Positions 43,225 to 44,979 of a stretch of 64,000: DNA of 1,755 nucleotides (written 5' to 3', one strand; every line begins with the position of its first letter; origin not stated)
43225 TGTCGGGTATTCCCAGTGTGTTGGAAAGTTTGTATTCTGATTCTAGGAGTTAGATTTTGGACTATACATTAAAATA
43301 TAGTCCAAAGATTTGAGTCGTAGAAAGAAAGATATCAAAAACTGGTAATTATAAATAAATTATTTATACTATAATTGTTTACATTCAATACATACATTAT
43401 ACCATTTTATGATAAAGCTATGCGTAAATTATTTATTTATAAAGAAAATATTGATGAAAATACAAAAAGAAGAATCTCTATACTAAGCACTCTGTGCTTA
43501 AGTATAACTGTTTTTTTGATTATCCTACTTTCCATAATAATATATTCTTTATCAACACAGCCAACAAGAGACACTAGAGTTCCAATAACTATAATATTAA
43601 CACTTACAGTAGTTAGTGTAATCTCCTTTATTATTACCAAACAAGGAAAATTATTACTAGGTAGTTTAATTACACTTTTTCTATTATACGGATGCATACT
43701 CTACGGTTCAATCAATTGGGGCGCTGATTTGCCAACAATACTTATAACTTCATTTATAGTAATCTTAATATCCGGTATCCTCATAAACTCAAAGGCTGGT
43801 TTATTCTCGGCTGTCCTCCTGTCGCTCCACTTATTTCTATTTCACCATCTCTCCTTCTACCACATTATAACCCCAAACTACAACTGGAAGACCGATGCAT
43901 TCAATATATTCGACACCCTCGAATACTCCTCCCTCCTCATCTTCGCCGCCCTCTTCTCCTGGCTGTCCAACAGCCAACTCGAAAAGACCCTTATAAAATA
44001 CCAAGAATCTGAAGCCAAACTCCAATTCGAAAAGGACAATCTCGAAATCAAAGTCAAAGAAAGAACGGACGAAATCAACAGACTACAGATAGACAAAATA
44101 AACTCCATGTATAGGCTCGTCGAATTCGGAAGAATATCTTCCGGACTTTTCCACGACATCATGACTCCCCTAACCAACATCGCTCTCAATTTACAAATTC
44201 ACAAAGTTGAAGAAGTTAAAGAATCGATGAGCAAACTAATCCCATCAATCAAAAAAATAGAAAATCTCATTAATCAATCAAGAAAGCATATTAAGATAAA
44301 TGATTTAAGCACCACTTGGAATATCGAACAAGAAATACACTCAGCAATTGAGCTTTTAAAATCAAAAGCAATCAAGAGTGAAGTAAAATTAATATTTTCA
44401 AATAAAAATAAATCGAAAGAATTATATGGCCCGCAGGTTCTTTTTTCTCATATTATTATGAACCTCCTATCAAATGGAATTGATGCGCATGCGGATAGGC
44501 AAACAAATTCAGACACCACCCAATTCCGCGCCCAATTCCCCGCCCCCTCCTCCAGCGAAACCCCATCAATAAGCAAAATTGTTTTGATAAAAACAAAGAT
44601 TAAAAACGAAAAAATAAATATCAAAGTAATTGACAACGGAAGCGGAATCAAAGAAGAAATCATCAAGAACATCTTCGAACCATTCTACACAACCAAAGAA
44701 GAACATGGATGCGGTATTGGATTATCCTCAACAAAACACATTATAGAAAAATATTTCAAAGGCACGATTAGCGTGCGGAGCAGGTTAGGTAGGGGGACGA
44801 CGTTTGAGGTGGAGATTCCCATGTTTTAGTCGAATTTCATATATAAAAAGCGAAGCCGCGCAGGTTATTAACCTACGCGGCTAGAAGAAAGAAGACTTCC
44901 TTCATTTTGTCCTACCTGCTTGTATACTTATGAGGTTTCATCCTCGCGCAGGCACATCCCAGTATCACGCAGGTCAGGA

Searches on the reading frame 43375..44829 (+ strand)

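Call 12: search_protein_families(library=pfam, proteins=[window:43375-44829:+], max_evalue=0.0001)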
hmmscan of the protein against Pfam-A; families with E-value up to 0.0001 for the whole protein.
window:43375-44829:+ (484 aa): 1 family
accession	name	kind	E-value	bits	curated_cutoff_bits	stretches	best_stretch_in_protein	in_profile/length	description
PF02518.31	HATPase_c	-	2.8e-20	73.2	26.4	1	355-483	4-109/111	Histidine kinase-, DNA gyrase B-, and HSP90-like ATPase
